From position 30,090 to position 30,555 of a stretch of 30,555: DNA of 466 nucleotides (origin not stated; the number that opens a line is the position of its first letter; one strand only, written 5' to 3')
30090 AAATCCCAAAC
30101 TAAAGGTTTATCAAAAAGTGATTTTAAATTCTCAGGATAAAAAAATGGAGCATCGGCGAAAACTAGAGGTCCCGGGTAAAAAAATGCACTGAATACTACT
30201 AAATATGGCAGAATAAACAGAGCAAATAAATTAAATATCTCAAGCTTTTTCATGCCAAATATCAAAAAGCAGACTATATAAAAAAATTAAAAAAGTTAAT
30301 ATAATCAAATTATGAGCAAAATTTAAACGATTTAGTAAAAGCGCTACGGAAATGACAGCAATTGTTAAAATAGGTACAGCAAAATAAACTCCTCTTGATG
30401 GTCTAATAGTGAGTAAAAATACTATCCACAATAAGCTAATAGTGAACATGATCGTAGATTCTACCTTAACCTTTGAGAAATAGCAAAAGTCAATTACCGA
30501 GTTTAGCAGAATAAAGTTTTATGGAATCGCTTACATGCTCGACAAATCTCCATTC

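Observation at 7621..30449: Candidate undescribed envelope-glycosylation system: priming PGT, 10 soluble GTs, 4 GT-C, a variant ligase and DUF4012 in one unit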

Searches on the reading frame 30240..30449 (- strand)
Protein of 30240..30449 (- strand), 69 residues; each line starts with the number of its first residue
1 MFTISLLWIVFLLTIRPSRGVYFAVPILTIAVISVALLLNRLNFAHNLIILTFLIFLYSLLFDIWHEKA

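Call 74: search_protein_families(library=pfam, proteins=[window:30240-30449:-], max_evalue=5)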
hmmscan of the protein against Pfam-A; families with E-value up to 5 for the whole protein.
window:30240-30449:- (69 aa): 1 family
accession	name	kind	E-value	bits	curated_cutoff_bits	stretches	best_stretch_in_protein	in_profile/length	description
PF11992.13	TgpA_N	-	0.07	12.6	30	1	6-66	88-146/333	TgpA N-terminal domain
